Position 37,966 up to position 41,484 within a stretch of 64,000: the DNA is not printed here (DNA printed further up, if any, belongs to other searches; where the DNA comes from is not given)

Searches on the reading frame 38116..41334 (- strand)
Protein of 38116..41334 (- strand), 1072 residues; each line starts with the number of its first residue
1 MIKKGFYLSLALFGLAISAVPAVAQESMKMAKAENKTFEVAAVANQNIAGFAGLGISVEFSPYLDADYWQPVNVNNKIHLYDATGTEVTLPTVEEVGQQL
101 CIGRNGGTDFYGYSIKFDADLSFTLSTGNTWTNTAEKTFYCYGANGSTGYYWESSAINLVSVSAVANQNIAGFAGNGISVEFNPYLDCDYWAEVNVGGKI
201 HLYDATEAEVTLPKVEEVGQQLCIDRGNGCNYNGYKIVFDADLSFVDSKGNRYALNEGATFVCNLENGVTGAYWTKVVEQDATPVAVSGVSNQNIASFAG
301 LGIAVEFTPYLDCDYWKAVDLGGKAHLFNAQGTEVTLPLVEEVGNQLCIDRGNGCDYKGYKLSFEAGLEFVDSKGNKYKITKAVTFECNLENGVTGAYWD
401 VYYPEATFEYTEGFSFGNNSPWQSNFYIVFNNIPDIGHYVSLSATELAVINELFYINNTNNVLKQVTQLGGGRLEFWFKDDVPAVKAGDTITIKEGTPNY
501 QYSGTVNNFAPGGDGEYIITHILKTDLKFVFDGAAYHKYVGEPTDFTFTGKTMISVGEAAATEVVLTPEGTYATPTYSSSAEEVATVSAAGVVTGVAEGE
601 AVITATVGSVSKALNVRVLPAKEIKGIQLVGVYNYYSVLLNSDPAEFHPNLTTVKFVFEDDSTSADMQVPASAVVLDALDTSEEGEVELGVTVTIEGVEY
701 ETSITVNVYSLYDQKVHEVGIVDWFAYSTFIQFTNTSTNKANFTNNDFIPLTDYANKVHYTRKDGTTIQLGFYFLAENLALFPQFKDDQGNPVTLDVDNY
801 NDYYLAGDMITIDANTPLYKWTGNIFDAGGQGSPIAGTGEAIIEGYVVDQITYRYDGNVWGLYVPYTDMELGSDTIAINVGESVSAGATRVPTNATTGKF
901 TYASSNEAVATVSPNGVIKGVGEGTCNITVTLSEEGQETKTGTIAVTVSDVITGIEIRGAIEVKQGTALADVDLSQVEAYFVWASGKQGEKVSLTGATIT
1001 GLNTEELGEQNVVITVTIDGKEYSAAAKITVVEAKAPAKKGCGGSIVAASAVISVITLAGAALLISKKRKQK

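Call 9: search_protein_families(library=pfam, proteins=[window:38116-41334:-], max_evalue=0.001)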
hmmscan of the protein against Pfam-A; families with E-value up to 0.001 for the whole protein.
window:38116-41334:- (1072 aa): 2 families
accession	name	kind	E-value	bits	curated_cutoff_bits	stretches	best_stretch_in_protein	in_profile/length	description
PF02368.24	Big_2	-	3.3e-17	62.7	22.8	2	868-941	4-76/79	Bacterial Ig-like domain (group 2)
PF22359.2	Big-like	-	9e-08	32.7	27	1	575-618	3-46/48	Bacterial Ig-like domain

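Call 37: search_solved_structures(query=window:38116-41334:-, max_evalue=0.01)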
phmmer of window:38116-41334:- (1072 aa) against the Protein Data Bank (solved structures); distinct sequences matched with E-value up to 0.01: 3.
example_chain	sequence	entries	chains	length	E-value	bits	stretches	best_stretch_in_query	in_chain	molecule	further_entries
7quz_AAA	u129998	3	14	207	4e-11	44.7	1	862-962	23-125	Beta-1,3-glucanase bglH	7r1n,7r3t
8zdj_S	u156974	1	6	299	0.0065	17.5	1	554-617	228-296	Tail Tube Protein (gp13)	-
8zdl_S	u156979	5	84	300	0.0066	17.5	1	554-617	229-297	Tail Tube Protein (gp13)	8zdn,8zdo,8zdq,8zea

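Call 47: search_protein_families(library=ncbifam, proteins=[window:38116-41334:-], max_evalue=0.01)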
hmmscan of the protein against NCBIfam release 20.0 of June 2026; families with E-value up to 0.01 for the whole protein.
window:38116-41334:- (1072 aa): 0 families

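Call 48: find_homologous_proteins(query=window:38116-41334:-, max_evalue=1e-10)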
Query window:38116-41334:- (1072 aa): 19 proteins with E <= 1e-10 among 8000 candidates.
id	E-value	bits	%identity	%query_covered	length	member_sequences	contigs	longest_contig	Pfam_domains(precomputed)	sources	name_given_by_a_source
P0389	0.0e+0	2150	89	100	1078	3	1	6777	PF26182.1,PF22359.3,PF02368.25,PF26918.1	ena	-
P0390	0.0e+0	2089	86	100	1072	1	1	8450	PF22359.3,PF02368.25,PF26918.1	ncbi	-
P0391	0.0e+0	1919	81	100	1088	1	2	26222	PF02368.25,PF26918.1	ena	-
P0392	0.0e+0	1786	74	100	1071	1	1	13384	PF22359.3,PF02368.25,PF26918.1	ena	-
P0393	0.0e+0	1719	71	100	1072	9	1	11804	PF22359.3,PF02368.25,PF26918.1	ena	-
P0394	0.0e+0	1717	71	100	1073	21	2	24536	PF22359.3,PF02368.25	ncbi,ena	-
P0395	0.0e+0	1712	72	100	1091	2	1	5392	PF22359.3,PF02368.25,PF26918.1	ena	-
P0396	0.0e+0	1705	71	100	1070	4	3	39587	PF22359.3,PF02368.25,PF26918.1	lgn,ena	-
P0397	0.0e+0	1670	70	100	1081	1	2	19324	PF26182.1,PF22359.3,PF02368.25,PF26918.1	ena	-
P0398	0.0e+0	1657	70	100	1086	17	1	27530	PF22359.3,PF02368.25,PF26918.1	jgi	-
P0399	0.0e+0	1650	69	100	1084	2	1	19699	PF26182.1,PF02368.25,PF26918.1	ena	-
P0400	0.0e+0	1545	69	85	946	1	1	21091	PF22359.3,PF02368.25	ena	-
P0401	3.8e-169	583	38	85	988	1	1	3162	PF26182.1,PF07523.19,PF22359.3,PF02368.25,PF26918.1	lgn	-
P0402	2.0e-152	528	45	61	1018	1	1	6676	PF26182.1,PF07523.19,PF21461.4,PF22359.3,PF02368.25,PF26918.1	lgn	-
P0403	6.5e-21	92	37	9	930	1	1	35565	PF21764.4,PF26182.1,PF21461.4,PF22359.3,PF02368.25,PF20578.5,PF26918.1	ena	-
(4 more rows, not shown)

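Call 69: predict_structure(alignment_id=A3)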
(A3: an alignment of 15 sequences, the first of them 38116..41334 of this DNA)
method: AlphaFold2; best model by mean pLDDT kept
length: 1072 residues; sequences in the alignment: 15
mean_pLDDT: 74.5   pTM: 0.40
mean pLDDT of the five models: 74.5, 72.5, 72.3, 71.6, 69.8
residues with pLDDT >= 90: 145; 70-90: 653; 50-70: 131; < 50: 143
segments of 3 or more residues with pLDDT < 50: 1-34, 711-751, 774-779, 820-842, 1035-1072
pLDDT, mean of each block of 10 residues (from residue 1): 32 30 28 63 75 73 74 85 82 82 68 87 83 88 71 85 88 83 88 86 85 88 84 88 83 83 85 74 86 82 91 88 89 89 90 86 88 86 89 87 84 62 79 78 91 92 88 87 79 91 78 81 88 75 78 88 75 79 90 90 86 89 84 62 69 86 82 84 78 86 74 38 40 36 38 65 78 50 71 63 76 64 43 39 56 71 78 83 81 75 89 83 88 78 87 74 74 74 70 75 76 74 75 45 22 24 24 28
secondary structure, 60 per line:
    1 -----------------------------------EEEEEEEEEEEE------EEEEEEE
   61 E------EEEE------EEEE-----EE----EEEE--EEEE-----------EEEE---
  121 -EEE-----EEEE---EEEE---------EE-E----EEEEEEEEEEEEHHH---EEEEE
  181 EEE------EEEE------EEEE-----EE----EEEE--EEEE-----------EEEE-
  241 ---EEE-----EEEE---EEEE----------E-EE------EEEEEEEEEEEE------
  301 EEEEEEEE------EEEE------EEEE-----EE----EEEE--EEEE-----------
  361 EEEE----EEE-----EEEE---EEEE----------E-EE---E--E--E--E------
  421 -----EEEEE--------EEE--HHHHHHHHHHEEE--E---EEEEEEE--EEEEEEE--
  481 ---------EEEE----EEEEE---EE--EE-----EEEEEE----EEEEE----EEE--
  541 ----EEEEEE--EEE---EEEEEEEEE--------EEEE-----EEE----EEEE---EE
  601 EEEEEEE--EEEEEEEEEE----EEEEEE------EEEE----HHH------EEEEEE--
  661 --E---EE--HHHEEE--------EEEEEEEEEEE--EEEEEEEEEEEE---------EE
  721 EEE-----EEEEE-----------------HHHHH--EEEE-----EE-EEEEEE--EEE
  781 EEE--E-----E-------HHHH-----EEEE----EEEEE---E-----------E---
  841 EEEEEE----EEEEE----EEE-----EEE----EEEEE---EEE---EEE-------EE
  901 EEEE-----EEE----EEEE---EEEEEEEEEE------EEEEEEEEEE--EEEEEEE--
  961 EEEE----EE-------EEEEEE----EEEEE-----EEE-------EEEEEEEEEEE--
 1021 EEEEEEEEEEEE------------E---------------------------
elements in order (helices of 4 or more, strands of 3 or more residues): E36-47 E54-61 E68-71 E78-81 E93-96 E99-102 E114-117 E122-124 E130-133 E137-140 E158-169 E176-183 E190-193 E200-203 E215-218 E221-224 E236-239 E244-246 E252-255 E259-262 E283-294 E301-308 E315-318 E325-328 E340-343 E346-349 E361-364 E369-371 E377-380 E384-387 E426-430 E439-441 H444-453 E454-456 E463-469 E472-478 E490-493 E498-502 E517-522 E527-531 E536-538 E545-550 E553-555 E559-567 E576-579 E585-587 E592-595 E599-607 E610-619 E624-629 E636-639 E653-658 E674-676 E685-695 E698-709 E719-723 E729-733 H751-755 E758-761 E770-775 E778-783 H800-803 E809-812 E817-821 E841-846 E851-855 E860-862 E868-870 E875-879 E883-885 E889-891 E899-904 E910-912 E917-920 E924-933 E940-949 E952-958 E961-964 E978-983 E988-992 E998-1000 E1008-1018 E1021-1032
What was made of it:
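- The cassette already has a dedicated solute-binding protein and an Ig-repeat surface protein (calls 9, 69).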

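Call 71: fold_search(model_id=the predicted structure, library=pdb)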
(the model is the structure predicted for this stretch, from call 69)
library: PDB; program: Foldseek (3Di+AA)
matches with E <= 10: 1390; with E <= 0.001: 210
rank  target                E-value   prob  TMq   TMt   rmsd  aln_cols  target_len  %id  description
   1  7r5k_10               2.4e-14  1.00  0.11  0.07  39.5      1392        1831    8  Human nuclear pore complex (constricted) (released 2022-06-22)
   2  9hcj_10               2.0e-13  1.00  0.08  0.06  49.2      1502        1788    8  D. discoideum nuclear pore complex (released 2024-12-25)
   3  9fly_A                1.2e-12  1.00  0.09  0.11  50.7      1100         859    9  CryoEM structure of the base (4151-5009) in the grappling hook protein A (GhpA) in the bacterium Aureispira sp. CCB-QB (released 2024-10-16)
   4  9flp_A                2.1e-11  1.00  0.09  0.11  59.4      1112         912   11  CryoEM structure of the neck (1403-2314) in the grappling hook protein A (GhpA) in the bacterium Aureispira sp. CCB-QB (released 2024-10-16)
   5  9g93_A                1.7e-10  1.00  0.10  0.15  54.4       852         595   12  CryoET structure of the in vitro grown Bacillus anthracis Sap S-layer (released 2024-12-18)
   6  8opr_A                1.7e-10  1.00  0.11  0.16  55.2       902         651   11  Structure of the EA1 surface layer of Bacillus anthracis (released 2023-11-08)
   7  4aq1_A                2.1e-10  1.00  0.10  0.12  50.2       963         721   10  Structure of the SbsB S-layer protein of Geobacillus stearothermophilus PV72p2 in complex with nanobody KB6 (released 2012-06-13)
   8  3dmk_A                8.4e-10  1.00  0.10  0.11  50.8      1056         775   10  Crystal structure of Down Syndrome Cell Adhesion Molecule (DSCAM) isoform 1.30.30, N-terminal eight Ig domains (released 2008-10-07)
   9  6qx4_A                1.5e-09  1.00  0.11  0.18  43.1       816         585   12  Structure of the Bacillus anthracis Sap S-layer assembly domain (released 2019-07-31)
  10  6qx4_B                1.8e-09  1.00  0.12  0.19  39.8       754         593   13  Structure of the Bacillus anthracis Sap S-layer assembly domain (released 2019-07-31)
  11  6hhu_A                2.0e-09  1.00  0.11  0.17  43.9       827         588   13  Structure of the Bacillus anthracis Sap S-layer assembly domain (released 2019-07-24)
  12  3dmk_B                2.1e-09  1.00  0.09  0.12  46.8       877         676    8  Crystal structure of Down Syndrome Cell Adhesion Molecule (DSCAM) isoform 1.30.30, N-terminal eight Ig domains (released 2008-10-07)
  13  6vg1_A                2.7e-09  1.00  0.08  0.12  34.0       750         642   10  xenopus protocadherin 8.1 EC1-6 (released 2020-03-11)
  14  6vg1_B                2.5e-08  1.00  0.09  0.13  34.3       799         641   11  xenopus protocadherin 8.1 EC1-6 (released 2020-03-11)
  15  4aq1_C                2.9e-08  1.00  0.09  0.14  45.7       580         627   14  Structure of the SbsB S-layer protein of Geobacillus stearothermophilus PV72p2 in complex with nanobody KB6 (released 2012-06-13)
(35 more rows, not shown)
